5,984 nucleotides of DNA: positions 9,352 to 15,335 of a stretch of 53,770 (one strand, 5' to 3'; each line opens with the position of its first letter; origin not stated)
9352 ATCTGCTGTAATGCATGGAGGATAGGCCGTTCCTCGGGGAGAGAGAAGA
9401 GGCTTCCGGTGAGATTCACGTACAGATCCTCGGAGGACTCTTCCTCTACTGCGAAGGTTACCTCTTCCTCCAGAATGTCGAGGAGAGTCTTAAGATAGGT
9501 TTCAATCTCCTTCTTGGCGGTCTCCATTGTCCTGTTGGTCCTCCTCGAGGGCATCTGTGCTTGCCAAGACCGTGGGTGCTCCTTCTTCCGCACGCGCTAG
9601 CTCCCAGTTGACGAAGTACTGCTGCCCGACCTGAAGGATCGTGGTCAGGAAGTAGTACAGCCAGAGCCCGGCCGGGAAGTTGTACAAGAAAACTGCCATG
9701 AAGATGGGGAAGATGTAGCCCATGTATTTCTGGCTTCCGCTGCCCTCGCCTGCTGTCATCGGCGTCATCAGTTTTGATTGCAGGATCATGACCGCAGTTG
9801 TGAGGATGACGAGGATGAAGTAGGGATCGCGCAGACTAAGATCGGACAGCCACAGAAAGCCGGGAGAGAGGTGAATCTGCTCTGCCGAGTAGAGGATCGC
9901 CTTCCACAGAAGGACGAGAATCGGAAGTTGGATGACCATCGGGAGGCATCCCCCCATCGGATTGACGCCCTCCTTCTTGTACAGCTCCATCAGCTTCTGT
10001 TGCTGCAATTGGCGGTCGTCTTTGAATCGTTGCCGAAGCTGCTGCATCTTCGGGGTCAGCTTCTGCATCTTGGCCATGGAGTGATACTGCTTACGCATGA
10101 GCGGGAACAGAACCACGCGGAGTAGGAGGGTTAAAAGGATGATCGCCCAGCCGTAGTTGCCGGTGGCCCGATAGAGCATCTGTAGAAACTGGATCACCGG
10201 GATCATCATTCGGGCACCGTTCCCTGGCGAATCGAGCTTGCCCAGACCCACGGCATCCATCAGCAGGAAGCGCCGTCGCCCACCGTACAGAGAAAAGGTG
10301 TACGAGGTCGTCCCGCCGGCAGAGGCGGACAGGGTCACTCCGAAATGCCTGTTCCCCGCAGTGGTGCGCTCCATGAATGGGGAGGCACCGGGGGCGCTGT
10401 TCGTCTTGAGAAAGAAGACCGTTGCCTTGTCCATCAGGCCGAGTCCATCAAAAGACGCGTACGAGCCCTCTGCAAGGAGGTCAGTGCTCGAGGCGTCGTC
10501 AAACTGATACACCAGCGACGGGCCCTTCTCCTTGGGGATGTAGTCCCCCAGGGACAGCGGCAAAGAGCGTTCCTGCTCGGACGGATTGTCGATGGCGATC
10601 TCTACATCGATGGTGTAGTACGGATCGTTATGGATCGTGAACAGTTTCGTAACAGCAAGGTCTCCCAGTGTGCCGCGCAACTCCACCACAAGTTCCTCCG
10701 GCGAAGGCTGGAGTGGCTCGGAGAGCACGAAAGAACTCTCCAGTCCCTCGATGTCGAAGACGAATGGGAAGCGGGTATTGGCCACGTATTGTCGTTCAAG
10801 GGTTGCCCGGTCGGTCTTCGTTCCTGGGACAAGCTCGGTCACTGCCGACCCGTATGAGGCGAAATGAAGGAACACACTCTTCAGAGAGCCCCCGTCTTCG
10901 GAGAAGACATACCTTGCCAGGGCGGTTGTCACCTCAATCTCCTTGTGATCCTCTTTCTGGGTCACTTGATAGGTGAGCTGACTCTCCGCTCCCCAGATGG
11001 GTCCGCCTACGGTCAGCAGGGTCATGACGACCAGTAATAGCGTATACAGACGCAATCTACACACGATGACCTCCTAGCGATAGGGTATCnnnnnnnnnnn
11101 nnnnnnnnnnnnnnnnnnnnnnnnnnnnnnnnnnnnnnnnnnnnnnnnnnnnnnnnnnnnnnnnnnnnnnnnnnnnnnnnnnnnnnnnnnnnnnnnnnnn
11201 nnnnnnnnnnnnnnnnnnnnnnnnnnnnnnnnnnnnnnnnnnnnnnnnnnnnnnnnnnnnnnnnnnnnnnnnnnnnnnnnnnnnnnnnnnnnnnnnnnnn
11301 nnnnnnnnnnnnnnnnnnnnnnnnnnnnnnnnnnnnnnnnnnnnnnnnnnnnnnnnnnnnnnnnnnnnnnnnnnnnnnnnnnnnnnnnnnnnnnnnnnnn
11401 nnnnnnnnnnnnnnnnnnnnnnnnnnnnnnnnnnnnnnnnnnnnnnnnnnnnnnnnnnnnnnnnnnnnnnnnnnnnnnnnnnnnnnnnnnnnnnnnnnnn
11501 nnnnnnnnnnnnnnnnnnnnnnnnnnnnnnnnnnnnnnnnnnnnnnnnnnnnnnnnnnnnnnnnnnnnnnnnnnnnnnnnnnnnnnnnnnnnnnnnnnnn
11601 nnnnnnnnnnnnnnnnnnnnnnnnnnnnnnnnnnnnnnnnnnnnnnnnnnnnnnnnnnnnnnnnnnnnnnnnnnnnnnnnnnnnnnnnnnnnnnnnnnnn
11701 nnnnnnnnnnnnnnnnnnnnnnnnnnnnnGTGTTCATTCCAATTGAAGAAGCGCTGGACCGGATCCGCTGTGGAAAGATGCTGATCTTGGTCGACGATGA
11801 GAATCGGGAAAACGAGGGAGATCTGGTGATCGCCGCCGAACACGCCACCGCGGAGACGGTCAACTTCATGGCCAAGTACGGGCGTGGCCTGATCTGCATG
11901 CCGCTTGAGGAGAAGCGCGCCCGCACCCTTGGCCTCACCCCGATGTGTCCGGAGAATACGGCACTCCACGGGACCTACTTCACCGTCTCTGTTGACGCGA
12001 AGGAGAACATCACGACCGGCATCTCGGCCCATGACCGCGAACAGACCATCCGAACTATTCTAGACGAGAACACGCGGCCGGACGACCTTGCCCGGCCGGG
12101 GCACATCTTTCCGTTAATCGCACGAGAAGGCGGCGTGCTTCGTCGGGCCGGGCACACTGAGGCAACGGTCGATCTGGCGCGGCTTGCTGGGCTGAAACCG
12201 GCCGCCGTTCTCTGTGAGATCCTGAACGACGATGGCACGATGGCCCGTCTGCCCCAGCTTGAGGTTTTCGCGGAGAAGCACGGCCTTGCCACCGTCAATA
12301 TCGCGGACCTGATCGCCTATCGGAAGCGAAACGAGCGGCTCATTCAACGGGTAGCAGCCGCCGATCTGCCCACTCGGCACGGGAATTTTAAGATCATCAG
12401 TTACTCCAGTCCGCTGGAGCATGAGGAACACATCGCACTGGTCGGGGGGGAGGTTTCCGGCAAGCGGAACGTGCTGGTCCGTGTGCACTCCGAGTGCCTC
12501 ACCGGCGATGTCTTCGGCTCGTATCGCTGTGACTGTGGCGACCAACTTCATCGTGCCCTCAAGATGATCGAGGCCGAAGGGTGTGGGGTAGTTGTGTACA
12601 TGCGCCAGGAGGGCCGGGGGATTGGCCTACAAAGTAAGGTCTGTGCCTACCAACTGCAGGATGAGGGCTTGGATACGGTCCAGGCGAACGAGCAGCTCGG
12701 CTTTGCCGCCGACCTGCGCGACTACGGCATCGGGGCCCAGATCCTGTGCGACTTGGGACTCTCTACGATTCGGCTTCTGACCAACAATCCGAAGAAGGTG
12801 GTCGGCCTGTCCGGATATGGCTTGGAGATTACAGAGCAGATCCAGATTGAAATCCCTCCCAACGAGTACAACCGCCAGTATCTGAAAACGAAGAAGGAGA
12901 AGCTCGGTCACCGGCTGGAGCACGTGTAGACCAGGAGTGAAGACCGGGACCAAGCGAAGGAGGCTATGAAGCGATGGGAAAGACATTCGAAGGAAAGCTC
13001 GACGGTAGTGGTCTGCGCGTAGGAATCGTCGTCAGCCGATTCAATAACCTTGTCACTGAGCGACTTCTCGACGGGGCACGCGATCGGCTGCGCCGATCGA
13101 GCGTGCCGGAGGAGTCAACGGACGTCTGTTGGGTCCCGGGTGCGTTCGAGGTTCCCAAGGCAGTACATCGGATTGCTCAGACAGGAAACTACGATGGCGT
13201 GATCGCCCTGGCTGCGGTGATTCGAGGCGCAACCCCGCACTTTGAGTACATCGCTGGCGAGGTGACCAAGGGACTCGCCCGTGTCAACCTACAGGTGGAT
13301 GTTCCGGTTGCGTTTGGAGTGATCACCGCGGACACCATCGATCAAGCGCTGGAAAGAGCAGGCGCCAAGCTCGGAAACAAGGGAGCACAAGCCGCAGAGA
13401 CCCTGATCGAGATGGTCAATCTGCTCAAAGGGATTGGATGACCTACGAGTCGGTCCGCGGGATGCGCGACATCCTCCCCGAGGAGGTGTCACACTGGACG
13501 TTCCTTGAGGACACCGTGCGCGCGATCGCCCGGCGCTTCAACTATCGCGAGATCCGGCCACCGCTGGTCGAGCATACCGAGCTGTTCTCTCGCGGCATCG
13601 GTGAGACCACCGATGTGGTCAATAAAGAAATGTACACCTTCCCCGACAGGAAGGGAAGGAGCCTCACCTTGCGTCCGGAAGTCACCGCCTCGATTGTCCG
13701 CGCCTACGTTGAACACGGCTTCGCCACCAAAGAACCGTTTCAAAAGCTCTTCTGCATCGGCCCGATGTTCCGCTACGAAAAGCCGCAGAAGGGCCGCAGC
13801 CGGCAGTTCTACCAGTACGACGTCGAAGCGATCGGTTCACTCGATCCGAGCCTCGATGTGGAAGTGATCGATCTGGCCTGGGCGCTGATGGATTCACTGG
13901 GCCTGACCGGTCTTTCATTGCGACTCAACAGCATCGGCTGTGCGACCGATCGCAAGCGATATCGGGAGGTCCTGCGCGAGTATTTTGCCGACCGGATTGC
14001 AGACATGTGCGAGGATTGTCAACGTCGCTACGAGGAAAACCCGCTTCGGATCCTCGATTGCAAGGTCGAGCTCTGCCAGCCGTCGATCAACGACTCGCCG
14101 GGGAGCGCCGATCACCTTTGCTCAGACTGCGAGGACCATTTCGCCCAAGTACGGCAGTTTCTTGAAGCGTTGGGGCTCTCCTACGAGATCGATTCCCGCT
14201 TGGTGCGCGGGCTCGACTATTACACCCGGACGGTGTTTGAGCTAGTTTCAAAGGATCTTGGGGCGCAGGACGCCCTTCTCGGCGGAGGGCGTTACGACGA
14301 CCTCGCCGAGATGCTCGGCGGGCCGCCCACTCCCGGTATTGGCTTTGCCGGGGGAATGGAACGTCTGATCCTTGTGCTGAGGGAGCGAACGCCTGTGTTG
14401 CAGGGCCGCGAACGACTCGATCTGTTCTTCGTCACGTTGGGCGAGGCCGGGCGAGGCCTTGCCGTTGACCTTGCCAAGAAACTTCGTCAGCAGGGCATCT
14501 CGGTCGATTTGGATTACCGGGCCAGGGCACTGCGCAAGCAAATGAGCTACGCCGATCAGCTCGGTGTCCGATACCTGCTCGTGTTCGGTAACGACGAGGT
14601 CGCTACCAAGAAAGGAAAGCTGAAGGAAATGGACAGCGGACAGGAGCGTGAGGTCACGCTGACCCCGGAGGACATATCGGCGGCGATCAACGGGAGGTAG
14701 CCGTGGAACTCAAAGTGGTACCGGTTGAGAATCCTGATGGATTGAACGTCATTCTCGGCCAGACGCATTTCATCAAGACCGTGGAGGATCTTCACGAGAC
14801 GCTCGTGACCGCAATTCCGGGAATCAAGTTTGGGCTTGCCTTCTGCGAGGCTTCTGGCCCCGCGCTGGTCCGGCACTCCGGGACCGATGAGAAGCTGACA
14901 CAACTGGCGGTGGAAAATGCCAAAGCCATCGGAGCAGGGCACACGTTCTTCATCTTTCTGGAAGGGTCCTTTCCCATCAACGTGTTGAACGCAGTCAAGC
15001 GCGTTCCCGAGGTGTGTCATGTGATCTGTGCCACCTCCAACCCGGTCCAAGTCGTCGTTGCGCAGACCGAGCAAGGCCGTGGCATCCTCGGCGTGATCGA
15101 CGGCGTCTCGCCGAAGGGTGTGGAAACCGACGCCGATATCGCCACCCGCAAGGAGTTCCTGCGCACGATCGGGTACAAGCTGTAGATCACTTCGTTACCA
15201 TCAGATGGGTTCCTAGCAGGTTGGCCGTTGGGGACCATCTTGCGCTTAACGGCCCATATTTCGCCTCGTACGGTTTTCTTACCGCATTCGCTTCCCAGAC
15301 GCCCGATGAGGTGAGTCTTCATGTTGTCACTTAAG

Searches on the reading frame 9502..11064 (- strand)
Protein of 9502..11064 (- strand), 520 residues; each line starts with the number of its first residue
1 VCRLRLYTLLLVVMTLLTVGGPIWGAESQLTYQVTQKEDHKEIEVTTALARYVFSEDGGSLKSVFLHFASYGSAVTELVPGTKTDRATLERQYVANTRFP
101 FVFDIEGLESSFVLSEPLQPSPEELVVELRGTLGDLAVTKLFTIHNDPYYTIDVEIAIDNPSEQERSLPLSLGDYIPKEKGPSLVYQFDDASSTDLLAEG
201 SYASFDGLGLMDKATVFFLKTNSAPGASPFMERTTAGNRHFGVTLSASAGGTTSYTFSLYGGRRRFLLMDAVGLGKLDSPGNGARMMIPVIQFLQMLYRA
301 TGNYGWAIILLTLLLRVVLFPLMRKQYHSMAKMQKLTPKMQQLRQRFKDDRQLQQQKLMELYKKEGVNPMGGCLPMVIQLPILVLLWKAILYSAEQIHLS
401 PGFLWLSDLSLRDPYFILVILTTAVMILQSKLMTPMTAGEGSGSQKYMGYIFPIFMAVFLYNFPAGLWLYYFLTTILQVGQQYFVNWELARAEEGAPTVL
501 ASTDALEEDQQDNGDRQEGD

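Call 33: search_protein_families(library=pfam, proteins=[window:9502-11064:-], max_evalue=0.01)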
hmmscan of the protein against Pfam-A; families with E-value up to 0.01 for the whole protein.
window:9502-11064:- (520 aa): 3 families
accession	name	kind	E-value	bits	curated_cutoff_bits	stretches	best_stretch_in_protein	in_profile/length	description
PF02096.25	60KD_IMP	-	2.8e-56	190.4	35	1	304-486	1-162/163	60Kd inner membrane protein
PF00656.27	Peptidase_C14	-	0.0046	17.1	21.4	1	29-81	35-87/233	Caspase domain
PF14849.12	YidC_periplas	-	0.0077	16.6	24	0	43-168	2-131/283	YidC periplasmic domain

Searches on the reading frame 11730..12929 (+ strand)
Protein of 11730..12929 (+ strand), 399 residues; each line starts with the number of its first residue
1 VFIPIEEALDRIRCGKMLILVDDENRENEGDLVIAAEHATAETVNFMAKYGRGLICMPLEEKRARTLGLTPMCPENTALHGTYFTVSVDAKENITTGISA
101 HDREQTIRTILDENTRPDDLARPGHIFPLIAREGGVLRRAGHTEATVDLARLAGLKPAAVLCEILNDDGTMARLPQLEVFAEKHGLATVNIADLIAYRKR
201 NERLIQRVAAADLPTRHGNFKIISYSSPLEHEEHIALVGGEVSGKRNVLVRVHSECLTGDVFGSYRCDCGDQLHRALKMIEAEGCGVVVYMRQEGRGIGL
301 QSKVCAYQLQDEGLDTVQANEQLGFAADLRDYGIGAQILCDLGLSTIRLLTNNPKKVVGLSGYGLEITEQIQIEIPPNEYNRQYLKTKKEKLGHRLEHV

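Call 33: search_protein_families(library=pfam, proteins=[window:11730-12929:+], max_evalue=0.01)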
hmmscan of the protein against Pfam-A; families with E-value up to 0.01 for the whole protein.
window:11730-12929:+ (399 aa): 2 families
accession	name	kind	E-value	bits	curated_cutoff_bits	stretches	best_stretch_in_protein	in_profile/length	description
PF00926.24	DHBP_synthase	-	7.4e-87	290.3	26.4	1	6-197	1-191/191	3,4-dihydroxy-2-butanone 4-phosphate synthase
PF00925.25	GTP_cyclohydro2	-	8.5e-74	247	23.3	1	207-371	2-164/165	GTP cyclohydrolase II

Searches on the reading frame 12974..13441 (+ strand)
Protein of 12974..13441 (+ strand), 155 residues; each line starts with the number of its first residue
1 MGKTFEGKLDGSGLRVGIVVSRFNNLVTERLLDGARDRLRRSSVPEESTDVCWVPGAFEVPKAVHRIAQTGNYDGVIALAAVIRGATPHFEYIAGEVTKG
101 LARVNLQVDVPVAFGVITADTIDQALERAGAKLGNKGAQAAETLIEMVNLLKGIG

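Call 33: search_protein_families(library=pfam, proteins=[window:12974-13441:+], max_evalue=0.01)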
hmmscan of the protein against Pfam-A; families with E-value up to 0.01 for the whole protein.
window:12974-13441:+ (155 aa): 1 family
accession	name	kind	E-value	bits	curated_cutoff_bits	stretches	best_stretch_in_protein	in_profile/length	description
PF00885.24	DMRL_synthase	-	1.1e-54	184.5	26.7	1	13-152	1-139/139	6,7-dimethyl-8-ribityllumazine synthase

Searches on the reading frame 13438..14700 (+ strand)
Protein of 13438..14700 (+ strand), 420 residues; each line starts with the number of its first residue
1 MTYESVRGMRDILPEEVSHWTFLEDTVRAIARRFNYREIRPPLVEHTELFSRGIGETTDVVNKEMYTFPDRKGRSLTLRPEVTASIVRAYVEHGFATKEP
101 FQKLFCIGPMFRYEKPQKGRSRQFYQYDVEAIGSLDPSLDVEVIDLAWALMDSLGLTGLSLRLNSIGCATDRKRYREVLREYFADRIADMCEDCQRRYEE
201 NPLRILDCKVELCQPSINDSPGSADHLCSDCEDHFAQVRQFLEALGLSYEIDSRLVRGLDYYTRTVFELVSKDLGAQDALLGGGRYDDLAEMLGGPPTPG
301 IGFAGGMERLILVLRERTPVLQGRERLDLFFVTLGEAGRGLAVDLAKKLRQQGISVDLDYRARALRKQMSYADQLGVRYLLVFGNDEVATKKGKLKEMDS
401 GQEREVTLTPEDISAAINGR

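Call 14: search_protein_families(library=pfam, proteins=[window:13438-14700:+], max_evalue=0.01)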
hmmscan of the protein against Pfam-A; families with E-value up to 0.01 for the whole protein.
window:13438-14700:+ (420 aa): 5 families
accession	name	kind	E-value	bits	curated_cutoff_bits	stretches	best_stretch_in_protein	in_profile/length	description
PF13393.11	tRNA-synt_His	-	1.3e-46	159.7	25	1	8-310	1-308/308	Histidyl-tRNA synthetase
PF03129.25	HGTP_anticodon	-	3.3e-15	56.4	21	1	332-408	5-84/94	Anticodon binding domain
PF00587.30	tRNA-synt_2b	-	3e-13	50.6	29.3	1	66-279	1-130/179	tRNA synthetase class II core domain (G, H, P, S and T)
PF00152.25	tRNA-synt_2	-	0.00027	20.6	25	0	101-131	91-121/308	tRNA synthetases class II (D, K and N)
PF01409.25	tRNA-synt_2d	-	0.00099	19.1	19.8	1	21-133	20-134/246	tRNA synthetases class II core domain (F)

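Call 89: list_cluster_members(proteins=[window:13438-14700:+, window:22719-24248:-, window:26276-29263:+])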
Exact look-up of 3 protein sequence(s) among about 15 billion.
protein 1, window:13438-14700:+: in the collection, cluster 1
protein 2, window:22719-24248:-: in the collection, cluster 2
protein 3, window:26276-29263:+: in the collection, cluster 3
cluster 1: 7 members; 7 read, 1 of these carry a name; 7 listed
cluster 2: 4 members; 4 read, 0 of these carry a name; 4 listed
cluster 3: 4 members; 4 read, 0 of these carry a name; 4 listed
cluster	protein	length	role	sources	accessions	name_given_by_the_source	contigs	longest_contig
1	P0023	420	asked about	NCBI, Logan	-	-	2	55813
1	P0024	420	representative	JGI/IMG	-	-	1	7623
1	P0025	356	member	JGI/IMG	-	histidyl-tRNA synthetase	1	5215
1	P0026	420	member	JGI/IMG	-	-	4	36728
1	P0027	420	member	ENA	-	-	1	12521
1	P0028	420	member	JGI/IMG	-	-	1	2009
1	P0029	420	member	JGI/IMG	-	-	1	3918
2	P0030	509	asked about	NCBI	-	-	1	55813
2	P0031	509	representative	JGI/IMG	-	-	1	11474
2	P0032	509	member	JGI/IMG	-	-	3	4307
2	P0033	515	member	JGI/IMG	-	-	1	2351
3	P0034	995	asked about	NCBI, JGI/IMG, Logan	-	-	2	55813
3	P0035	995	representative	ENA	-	-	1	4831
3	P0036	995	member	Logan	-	-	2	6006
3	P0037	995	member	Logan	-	-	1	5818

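Call 90: find_encoding_contigs(protein=P0031, flank=10000, max_places=3)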
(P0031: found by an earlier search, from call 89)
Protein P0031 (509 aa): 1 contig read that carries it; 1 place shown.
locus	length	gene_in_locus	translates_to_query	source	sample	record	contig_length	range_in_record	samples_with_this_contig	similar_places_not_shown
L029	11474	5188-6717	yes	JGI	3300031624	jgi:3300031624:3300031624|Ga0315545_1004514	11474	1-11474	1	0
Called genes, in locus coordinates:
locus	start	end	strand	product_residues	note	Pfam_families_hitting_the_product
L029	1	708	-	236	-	?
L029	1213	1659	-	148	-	-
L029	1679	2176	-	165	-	PF08937:ThsB_TIR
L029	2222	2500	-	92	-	PF01844:HNH (weak)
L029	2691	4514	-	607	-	PF00005:ABC_tran, PF02463:SMC_N (faint), PF13555:AAA_29 (faint), PF13304:AAA_21 (faint), PF00005:ABC_tran, PF16326:ABC_tran_CTD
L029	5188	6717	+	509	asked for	PF01266:DAO (faint), PF13450:NAD_binding_8, PF01593:Amino_oxidase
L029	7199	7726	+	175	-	-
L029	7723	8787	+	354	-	PF00561:Abhydrolase_1, PF12697:Abhydrolase_6, PF12146:Hydrolase_4, PF06821:Ser_hydrolase (weak)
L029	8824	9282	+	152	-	PF12900:Pyridox_ox_2, PF01243:PNPOx_N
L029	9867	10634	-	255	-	PF00881:Nitroreductase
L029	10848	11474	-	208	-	?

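Call 91: find_encoding_contigs(protein=P0026, flank=10000, max_places=4)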
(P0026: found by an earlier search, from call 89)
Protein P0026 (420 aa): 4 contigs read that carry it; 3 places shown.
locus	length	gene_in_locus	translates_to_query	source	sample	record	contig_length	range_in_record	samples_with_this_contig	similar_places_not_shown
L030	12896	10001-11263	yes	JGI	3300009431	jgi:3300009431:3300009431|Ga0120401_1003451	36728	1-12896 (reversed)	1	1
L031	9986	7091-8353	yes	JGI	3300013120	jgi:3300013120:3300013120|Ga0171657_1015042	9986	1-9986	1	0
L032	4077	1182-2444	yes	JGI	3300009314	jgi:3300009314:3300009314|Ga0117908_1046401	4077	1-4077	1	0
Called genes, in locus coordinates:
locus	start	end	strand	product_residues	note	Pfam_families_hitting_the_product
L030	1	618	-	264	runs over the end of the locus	PF01149:Fapy_DNA_glyco, PF06831:H2TH, PF06827:zf-FPG_IleRS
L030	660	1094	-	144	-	PF01475:FUR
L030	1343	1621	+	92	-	PF01649:Ribosomal_S20p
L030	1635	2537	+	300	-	PF07549:Sec_GG, PF00873:ACR_tran, PF02355:SecD_SecF_C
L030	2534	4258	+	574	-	PF01368:DHH, PF02272:DHHA1, PF17768:RecJ_OB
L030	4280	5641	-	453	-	PF10396:TrmE_N, PF12631:MnmE_helical, PF00350:Dynamin_N (faint), PF01926:MMR_HSR1, PF02421:FeoB_N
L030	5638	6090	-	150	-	PF01424:R3H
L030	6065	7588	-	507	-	PF02096:60KD_IMP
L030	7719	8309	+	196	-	PF00677:Lum_binding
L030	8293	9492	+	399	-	PF00926:DHBP_synthase, PF00925:GTP_cyclohydro2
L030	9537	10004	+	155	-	PF00885:DMRL_synthase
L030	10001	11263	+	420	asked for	PF13393:tRNA-synt_His, PF00587:tRNA-synt_2b, PF03129:HGTP_anticodon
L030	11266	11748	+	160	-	PF04008:Adenosine_kin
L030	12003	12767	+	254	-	PF06167:Peptidase_M90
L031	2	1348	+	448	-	?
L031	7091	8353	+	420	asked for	PF13393:tRNA-synt_His, PF00587:tRNA-synt_2b, PF03129:HGTP_anticodon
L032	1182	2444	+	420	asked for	PF13393:tRNA-synt_His, PF00587:tRNA-synt_2b, PF03129:HGTP_anticodon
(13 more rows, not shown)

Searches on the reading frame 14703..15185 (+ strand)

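Call 33: search_protein_families(library=pfam, proteins=[window:14703-15185:+], max_evalue=0.01)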
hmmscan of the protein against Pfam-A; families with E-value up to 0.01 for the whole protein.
window:14703-15185:+ (160 aa): 1 family
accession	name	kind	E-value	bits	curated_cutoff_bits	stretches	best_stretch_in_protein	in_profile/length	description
PF04008.19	Adenosine_kin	-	9.1e-76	253.3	25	1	6-159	1-154/154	Adenosine specific kinase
